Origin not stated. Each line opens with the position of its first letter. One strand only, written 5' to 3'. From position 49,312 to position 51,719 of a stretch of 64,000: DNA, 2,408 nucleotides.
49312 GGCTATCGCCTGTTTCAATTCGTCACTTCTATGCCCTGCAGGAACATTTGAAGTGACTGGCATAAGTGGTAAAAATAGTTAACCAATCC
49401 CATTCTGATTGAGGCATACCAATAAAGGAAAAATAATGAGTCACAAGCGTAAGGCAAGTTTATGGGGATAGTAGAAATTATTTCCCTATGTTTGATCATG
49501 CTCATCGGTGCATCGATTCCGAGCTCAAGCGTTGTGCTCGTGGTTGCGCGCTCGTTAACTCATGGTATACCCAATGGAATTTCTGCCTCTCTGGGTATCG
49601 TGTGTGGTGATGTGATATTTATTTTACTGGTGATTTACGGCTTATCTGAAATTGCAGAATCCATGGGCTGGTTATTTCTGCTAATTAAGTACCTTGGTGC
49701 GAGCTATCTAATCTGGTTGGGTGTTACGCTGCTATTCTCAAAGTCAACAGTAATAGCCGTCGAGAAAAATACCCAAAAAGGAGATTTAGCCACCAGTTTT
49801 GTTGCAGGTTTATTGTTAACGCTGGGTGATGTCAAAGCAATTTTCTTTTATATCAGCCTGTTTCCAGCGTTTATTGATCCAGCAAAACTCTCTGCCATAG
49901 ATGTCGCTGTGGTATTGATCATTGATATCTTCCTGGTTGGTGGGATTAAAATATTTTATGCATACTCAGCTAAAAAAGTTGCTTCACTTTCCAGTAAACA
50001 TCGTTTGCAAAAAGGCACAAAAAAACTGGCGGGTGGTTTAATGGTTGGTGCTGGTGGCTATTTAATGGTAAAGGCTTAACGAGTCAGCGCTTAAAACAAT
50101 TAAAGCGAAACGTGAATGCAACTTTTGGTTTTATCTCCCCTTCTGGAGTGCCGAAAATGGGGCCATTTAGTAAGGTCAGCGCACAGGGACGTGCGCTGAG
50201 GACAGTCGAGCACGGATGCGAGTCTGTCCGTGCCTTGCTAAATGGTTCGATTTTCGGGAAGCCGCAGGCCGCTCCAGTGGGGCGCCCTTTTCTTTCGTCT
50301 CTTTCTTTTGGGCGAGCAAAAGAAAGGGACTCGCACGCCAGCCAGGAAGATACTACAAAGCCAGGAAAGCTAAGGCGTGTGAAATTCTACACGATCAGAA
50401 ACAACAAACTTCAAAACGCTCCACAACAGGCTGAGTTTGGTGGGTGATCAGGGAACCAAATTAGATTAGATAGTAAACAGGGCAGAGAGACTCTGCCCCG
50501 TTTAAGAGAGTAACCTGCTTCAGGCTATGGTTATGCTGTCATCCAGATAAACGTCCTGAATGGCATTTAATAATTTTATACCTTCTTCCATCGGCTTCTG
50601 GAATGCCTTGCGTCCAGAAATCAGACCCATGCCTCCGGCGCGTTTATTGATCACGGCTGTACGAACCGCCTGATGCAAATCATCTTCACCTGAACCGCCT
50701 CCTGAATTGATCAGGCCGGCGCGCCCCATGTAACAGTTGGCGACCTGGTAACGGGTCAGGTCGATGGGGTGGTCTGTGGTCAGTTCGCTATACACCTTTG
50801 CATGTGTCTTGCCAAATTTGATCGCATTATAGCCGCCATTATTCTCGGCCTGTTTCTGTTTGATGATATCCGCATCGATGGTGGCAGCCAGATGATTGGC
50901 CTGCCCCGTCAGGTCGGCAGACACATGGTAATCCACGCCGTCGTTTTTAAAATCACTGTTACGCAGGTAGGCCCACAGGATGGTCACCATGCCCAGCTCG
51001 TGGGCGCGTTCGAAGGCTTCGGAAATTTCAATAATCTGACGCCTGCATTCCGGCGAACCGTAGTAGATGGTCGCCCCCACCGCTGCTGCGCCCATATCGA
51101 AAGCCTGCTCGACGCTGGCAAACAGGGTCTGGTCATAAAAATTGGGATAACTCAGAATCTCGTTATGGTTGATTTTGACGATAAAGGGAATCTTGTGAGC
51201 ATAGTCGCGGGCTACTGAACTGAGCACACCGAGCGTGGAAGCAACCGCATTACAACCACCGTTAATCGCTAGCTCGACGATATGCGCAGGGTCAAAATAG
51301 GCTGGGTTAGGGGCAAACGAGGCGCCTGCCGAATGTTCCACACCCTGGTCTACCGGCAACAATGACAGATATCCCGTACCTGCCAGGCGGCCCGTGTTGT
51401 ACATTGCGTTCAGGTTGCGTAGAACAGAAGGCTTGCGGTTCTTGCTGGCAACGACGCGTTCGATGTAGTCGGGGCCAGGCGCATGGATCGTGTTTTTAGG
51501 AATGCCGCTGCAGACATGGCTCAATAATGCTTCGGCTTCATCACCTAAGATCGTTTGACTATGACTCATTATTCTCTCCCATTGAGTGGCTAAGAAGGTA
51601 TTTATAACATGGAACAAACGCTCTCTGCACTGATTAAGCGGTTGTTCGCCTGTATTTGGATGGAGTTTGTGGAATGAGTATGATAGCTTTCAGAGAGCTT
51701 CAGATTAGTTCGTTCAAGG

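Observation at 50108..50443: Multicopy ~300-340 nt structured element (E1) with covariation-supported helices and a conserved embedded small ORF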

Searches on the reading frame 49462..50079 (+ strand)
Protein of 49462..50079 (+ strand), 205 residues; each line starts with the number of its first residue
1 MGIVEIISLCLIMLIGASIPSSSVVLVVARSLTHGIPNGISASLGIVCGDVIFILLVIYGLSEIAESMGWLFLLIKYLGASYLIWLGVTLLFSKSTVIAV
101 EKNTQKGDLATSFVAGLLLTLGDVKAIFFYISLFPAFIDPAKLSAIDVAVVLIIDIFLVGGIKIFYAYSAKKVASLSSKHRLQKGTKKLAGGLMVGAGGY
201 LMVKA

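Call 14: find_encoding_contigs(protein=window:49462-50079:+, flank=3000, max_places=6)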
Protein window:49462-50079:+ (205 aa): 3 contigs read that carry it; 2 places shown.
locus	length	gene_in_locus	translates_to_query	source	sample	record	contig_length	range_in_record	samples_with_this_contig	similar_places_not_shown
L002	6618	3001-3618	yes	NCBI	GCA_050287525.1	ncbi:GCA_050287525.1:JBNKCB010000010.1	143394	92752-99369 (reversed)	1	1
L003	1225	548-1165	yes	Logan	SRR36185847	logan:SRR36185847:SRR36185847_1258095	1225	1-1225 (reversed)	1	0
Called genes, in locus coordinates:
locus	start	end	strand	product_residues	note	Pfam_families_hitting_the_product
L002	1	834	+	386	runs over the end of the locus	PF03594:BenE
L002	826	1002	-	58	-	-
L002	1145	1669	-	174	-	PF13279:4HBT_2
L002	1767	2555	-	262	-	PF01734:Patatin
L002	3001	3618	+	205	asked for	PF01810:LysE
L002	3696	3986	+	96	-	-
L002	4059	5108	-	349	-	PF01791:DeoC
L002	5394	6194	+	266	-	-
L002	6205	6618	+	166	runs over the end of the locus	-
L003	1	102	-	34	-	?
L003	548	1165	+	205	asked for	PF01810:LysE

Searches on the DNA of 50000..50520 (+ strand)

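Call 12: search_dna_similar(query=window:50090-50450:+, collection=plasmids, mode=distant)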
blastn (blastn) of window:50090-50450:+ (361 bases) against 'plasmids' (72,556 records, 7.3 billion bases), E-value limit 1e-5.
No match.

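Call 13: search_dna_similar(query=window:50090-50450:+, collection=phages, mode=distant)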
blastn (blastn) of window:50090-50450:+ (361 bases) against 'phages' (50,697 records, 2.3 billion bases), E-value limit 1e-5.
No match.

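Call 15: search_rna_families(source=window, start=50000, end=50520, threshold=evalue, max_evalue=10, show_alignments=3)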
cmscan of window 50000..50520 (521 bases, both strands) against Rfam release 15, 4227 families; matches with E-value up to 10: 4.
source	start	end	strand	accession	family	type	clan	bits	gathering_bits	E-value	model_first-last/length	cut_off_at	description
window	50145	50263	+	RF04269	mir-373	Gene; miRNA;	-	21.8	69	0.13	1-69/69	no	mir-373 microRNA precursor family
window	50276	50298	+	RF00489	ctRNA_p42d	Gene; antisense;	-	18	50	0.42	1-46/46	no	ctRNA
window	50255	50327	+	RF03006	M23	Gene; sRNA;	-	14.8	41.2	5.8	1-53/53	no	M23 RNA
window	50248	50341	-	RF00426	SCARNA15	Gene; snRNA; snoRNA; scaRNA;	CL00019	13.1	65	9.9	1-128/128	no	Small Cajal body specific RNA 15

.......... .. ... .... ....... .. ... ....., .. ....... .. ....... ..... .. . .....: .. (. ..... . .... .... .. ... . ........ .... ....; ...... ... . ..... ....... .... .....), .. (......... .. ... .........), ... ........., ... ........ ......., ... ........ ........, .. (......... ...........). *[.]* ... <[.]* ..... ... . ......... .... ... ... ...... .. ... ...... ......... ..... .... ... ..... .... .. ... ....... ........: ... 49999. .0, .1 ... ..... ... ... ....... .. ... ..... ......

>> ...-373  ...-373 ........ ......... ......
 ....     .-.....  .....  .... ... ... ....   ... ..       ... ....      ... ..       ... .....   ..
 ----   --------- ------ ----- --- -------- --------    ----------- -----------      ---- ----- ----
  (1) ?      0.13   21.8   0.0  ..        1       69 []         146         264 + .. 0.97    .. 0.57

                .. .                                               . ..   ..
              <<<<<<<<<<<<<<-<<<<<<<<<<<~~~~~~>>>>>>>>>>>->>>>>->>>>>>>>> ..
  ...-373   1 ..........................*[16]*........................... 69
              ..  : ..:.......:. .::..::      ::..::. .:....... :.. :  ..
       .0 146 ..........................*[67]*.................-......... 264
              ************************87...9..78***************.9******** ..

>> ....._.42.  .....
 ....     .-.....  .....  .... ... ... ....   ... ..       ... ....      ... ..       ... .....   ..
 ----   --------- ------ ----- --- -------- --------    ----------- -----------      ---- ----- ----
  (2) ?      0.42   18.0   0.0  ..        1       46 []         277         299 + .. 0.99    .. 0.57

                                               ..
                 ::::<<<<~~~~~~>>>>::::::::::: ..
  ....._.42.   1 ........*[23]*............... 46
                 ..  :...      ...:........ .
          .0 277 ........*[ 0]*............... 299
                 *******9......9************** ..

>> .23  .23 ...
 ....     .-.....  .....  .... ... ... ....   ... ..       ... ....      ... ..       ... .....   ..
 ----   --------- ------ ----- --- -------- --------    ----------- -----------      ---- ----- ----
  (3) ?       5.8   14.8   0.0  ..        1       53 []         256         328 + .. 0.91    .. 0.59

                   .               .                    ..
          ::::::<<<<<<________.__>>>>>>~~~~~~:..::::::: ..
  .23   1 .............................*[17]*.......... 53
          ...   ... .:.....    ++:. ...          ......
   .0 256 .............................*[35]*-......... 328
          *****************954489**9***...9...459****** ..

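Call 47: search_rna_families(sources=[L001, L004, L005, L006, L007, L008], threshold=evalue, max_evalue=1, show_alignments=2)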
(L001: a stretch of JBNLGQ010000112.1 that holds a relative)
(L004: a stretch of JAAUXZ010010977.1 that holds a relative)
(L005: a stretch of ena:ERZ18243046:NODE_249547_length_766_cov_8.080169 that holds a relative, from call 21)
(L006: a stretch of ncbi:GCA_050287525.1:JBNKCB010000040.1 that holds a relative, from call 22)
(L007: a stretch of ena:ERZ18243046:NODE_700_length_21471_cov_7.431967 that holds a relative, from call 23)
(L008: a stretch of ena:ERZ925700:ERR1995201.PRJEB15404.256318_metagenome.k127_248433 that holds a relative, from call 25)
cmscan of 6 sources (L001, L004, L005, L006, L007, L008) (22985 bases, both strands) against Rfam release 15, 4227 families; matches with E-value up to 1: 2.
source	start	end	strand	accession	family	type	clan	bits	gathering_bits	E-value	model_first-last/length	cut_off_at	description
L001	4993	5046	+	RF01731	TwoAYGGAY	Cis-reg;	CL00106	29.2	43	0.7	49-108/168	no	TwoAYGGAY RNA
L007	3165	3187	+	RF00489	ctRNA_p42d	Gene; antisense;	-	22.4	50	0.89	1-46/46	no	ctRNA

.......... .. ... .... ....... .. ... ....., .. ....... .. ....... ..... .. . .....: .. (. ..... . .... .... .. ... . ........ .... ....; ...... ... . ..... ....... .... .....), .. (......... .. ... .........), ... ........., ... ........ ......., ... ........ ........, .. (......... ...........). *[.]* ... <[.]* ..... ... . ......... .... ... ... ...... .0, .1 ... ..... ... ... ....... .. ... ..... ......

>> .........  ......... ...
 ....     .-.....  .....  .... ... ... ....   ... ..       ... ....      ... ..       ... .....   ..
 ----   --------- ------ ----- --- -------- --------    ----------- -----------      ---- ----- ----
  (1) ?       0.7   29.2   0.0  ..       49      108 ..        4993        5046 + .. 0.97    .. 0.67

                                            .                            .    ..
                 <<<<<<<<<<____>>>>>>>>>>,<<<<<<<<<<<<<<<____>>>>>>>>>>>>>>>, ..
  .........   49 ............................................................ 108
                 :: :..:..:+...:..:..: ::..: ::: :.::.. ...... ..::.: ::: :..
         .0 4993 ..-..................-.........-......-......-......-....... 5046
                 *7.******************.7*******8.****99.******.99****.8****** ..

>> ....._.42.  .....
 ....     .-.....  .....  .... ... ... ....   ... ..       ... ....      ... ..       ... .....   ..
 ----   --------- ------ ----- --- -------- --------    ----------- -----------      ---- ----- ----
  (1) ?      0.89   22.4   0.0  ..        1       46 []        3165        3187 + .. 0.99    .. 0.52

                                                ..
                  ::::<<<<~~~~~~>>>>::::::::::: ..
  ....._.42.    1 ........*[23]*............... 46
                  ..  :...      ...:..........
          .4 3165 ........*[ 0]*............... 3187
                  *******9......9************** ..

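Call 81: build_rna_model(alignment_id=A6)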
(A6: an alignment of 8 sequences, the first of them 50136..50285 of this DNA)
Model R1 built from alignment A6 (8 sequences, 155 columns); structure: RNAalifold consensus.
model positions 150; base pairs 59; branch points 2; effective number of sequences 0.59; information 0.59 bits per position. Calibrated on 0.2 Mb of random sequence (short: E-values are rough).
structure used (alignment columns):
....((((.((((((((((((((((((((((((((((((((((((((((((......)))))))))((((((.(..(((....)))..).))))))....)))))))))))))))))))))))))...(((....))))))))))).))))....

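Call 82: search_with_rna_model(model_id=R1, source=window, filters=off, max_evalue=10)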
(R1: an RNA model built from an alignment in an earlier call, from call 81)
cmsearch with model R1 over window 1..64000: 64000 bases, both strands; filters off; matches with E-value up to 10: 22.
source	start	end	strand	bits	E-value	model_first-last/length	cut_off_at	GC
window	50136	50285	+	171.2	3e-33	1-150/150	no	0.61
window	2378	2527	-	168.7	1e-32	1-150/150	no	0.61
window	8472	8620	+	162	2.3e-31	1-150/150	no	0.54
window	43572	43715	-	57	8.5e-10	1-150/150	no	0.57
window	8277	8420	-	56.4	1.1e-09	1-150/150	no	0.61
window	8471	8619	-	40.2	2.4e-06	1-150/150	no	0.55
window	2379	2528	+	33.9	4.7e-05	1-150/150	no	0.61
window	50134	50284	-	32.2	0.00011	1-150/150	no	0.6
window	47365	47519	-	14.7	0.42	1-150/150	no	0.51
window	43581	43717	+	14.5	0.45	1-150/150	no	0.57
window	7429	7590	-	14.4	0.48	1-150/150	no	0.38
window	63268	63355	-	11.9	1.6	1-150/150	no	0.6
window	7430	7591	+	11.5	1.9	1-150/150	no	0.37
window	18565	18649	-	10.9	2.5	1-150/150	no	0.52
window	33332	33458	+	10.7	2.7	1-150/150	no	0.55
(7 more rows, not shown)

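Call 83: search_with_rna_model(model_id=R1, sources=[window, L001, L004, L005, L006, L007, L008], max_evalue=1e-7, make_alignment=true)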
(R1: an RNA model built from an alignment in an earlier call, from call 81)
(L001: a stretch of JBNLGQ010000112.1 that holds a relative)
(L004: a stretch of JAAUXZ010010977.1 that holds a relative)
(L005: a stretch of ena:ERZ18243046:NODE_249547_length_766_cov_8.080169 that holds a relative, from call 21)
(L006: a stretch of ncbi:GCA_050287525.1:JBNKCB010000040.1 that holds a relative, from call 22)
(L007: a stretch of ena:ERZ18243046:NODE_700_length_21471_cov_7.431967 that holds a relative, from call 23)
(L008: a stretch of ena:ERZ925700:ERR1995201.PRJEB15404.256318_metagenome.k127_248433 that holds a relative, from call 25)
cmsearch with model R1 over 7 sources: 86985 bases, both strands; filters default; matches with E-value up to 1e-7: 12.
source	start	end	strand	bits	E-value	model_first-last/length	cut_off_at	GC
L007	3025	3174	+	172.5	2.2e-33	1-150/150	no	0.59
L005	346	495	+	171.6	3.4e-33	1-150/150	no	0.58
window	50136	50285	+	171.2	4e-33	1-150/150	no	0.61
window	2378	2527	-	168.7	1.3e-32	1-150/150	no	0.61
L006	3022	3171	+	164.8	8.2e-32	1-150/150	no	0.59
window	8472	8620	+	162.1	3e-31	1-150/150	no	0.54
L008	181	330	+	160.2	7.5e-31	1-150/150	no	0.61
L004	1493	1643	-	147.1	3.6e-28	1-150/150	no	0.56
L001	4953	5150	+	79.5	2.8e-14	1-150/150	no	0.51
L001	4654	4795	-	64.7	3.1e-11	1-150/150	no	0.58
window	43572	43715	-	57.1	1.1e-09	1-150/150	no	0.57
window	8277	8420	-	56.5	1.5e-09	1-150/150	no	0.61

Alignment A7: 12 matches aligned to the model, 210 columns, each read 5' to 3' on its own strand. Consensus structure (alignment columns), stored with it:
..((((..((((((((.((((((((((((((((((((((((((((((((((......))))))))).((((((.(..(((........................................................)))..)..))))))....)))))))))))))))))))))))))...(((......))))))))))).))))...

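Call 85: search_dna_similar(query=L007:2880-3360:+, collection=plasmids, mode=distant, max_evalue=0.001)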
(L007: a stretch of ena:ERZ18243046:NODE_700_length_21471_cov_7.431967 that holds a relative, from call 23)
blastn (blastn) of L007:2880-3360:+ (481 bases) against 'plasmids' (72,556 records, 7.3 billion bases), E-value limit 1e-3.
No match.

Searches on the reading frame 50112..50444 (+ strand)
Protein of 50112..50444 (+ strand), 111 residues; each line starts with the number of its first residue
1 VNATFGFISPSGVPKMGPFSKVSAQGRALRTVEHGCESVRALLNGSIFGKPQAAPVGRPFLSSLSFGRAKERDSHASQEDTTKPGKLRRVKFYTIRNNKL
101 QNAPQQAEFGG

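Call 20: find_homologous_proteins(query=window:50112-50444:+, max_evalue=10)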
Query window:50112-50444:+ (111 aa): 6 proteins with E <= 10 among 9 candidates.
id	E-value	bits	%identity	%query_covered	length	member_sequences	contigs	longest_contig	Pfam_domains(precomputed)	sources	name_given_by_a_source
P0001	5.2e-56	206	100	86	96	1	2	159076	-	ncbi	-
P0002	1.0e-50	189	85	99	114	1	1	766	-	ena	-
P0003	2.5e-38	149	71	95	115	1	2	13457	-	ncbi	-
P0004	1.3e-37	147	73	91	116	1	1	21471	-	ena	-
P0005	1.9e-30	124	77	73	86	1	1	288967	-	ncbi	-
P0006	4.9e-29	119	66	86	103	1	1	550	-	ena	-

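Call 21: find_encoding_contigs(protein=P0002, flank=3000)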
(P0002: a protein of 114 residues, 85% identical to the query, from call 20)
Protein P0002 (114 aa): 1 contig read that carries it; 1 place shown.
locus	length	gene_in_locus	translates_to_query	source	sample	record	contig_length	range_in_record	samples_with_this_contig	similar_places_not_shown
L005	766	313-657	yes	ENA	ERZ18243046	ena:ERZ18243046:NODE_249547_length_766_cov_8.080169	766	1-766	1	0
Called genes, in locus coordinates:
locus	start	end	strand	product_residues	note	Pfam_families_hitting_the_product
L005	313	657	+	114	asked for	-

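Call 22: find_encoding_contigs(protein=P0003, flank=3000)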
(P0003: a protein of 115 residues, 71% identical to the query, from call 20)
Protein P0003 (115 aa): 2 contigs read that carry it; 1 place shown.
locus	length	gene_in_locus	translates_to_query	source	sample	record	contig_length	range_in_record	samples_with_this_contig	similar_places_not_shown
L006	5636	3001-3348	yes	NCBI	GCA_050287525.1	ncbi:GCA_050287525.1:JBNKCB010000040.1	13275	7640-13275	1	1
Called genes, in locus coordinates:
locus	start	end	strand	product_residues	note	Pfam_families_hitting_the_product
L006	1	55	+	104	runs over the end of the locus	-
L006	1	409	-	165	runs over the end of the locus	PF00210:Ferritin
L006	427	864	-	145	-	PF01814:Hemerythrin (weak)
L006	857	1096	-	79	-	-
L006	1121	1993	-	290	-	PF13289:SIR2_2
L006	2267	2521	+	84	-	PF11342:DUF3144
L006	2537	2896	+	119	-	-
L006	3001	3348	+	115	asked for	-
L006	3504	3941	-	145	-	-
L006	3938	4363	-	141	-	-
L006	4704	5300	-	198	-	-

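Call 23: find_encoding_contigs(protein=P0004, flank=3000)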
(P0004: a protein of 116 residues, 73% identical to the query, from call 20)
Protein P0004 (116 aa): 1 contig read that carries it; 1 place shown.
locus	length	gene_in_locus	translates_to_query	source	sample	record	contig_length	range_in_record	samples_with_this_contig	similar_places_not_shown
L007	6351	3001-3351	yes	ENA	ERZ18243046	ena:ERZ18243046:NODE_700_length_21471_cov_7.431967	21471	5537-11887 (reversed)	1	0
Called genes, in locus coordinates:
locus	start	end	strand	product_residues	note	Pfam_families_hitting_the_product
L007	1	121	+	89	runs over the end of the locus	PF00011:HSP20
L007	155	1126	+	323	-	PF00226:DnaJ, PF01556:DnaJ_C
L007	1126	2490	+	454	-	PF00089:Trypsin, PF13365:Trypsin_2, PF00595:PDZ, PF13180:PDZ_2, PF17820:PDZ_6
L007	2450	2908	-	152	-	-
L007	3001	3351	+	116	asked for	-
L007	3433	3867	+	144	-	PF01967:MoaC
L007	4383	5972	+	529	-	PF02089:Palm_thioest (faint), PF07819:PGAP1 (weak), PF24096:DUF7379 (weak)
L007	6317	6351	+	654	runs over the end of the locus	-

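Call 24: find_encoding_contigs(protein=P0005, flank=3000)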
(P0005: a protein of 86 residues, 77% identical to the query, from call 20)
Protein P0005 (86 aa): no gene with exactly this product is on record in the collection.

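Call 25: find_encoding_contigs(protein=P0006, flank=3000)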
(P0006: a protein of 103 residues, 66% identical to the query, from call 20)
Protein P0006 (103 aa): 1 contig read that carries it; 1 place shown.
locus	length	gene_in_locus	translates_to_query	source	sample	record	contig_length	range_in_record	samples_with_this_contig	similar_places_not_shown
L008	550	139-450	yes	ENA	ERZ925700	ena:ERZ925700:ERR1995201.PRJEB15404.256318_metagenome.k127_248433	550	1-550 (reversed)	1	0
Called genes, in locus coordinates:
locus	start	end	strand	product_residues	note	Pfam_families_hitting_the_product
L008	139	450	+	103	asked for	-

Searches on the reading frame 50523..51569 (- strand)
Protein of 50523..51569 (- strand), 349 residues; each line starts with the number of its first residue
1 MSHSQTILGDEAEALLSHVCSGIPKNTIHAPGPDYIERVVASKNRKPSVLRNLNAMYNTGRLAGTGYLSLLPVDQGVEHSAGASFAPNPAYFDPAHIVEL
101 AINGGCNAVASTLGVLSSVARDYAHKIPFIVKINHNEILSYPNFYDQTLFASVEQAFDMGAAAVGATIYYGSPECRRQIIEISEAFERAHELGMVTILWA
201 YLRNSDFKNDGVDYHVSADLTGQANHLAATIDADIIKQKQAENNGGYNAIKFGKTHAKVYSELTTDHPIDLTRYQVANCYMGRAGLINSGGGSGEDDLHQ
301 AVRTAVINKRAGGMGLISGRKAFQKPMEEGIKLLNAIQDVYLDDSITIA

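Call 72: find_homologous_proteins(query=window:50523-51569:-, max_evalue=1e-100)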
Query window:50523-51569:- (349 aa): 7998 proteins with E <= 1e-100 among 8000 candidates; the best 120 are listed.
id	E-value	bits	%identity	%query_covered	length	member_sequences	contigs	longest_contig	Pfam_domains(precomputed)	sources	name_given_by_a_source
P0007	8.7e-222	753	95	100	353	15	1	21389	PF01791.16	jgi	jgi:fructose-bisphosphate aldolase, class I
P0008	3.2e-221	751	95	100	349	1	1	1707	PF01791.16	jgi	jgi:fructose-bisphosphate aldolase, class I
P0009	6.3e-206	701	87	100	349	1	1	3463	PF01791.16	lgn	-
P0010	1.1e-205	700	87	100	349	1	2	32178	PF01791.16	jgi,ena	jgi:class I fructose-bisphosphate aldolase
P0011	3.8e-203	692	86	100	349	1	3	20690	PF01791.16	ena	-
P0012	2.1e-201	686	87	100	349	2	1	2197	PF01791.16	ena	-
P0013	5.1e-201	685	86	100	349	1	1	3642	PF01791.16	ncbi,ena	-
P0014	2.4e-200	683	86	100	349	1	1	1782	PF01791.16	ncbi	-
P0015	3.7e-200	682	87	100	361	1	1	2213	PF01791.16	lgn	-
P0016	4.3e-200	682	87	100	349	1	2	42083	PF01791.16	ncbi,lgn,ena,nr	ncbi:MAG: class I fructose-bisphosphate aldolase [Gammaproteobacteria bacterium]|nr:class I fructose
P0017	6.6e-200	681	87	100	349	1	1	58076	PF01791.16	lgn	-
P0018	7.3e-200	681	86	100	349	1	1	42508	PF01791.16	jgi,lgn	-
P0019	1.0e-199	681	86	100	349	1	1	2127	PF01791.16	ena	-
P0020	2.6e-199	679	86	100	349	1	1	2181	PF01791.16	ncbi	-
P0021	5.1e-199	678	85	100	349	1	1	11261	PF01791.16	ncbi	-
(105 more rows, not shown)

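Call 73: find_encoding_contigs(protein=P0007, flank=3000, max_places=2)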
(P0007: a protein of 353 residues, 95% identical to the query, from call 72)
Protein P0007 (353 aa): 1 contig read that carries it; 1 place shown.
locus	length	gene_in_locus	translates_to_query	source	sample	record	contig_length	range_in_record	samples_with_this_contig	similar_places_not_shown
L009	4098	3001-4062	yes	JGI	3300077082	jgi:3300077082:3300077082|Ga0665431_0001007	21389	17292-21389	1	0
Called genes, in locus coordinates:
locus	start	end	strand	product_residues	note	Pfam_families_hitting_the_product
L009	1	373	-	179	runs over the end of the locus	PF00857:Isochorismatase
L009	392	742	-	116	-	PF01042:Ribonuc_L-PSP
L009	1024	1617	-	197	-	PF02525:Flavodoxin_2, PF03358:FMN_red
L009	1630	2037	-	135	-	PF00583:Acetyltransf_1, PF13673:Acetyltransf_10, PF13508:Acetyltransf_7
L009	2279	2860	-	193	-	-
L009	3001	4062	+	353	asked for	PF01791:DeoC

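Call 74: find_encoding_contigs(protein=P0016, flank=3000, max_places=2)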
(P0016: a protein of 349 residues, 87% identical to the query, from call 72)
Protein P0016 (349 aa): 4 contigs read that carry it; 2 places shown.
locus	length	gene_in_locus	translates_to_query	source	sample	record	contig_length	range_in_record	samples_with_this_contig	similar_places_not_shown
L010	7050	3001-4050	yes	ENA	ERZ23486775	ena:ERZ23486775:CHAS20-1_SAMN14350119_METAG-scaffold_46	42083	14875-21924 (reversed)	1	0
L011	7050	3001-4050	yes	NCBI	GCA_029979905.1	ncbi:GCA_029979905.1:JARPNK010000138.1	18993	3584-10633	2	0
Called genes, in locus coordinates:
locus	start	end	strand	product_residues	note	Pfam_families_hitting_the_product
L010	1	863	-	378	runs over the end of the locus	PF08447:PAS_3, PF00990:GGDEF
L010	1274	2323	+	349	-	PF13442:Cytochrome_CBB3, PF00034:Cytochrom_C, PF13442:Cytochrome_CBB3, PF03625:DUF302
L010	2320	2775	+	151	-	PF03625:DUF302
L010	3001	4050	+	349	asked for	PF01791:DeoC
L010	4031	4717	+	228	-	PF02798:GST_N, PF13409:GST_N_2, PF13417:GST_N_3, PF13410:GST_C_2 (weak)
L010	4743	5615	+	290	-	PF00892:EamA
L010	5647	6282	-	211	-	PF00596:Aldolase_II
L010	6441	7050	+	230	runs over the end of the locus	PF01797:Y1_Tnp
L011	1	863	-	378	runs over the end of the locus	PF08447:PAS_3, PF00990:GGDEF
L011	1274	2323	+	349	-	PF13442:Cytochrome_CBB3, PF00034:Cytochrom_C, PF13442:Cytochrome_CBB3, PF03625:DUF302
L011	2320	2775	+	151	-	PF03625:DUF302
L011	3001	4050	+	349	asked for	PF01791:DeoC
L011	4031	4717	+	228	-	PF02798:GST_N, PF13409:GST_N_2, PF13417:GST_N_3, PF13410:GST_C_2 (weak)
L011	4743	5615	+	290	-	PF00892:EamA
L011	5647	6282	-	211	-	PF00596:Aldolase_II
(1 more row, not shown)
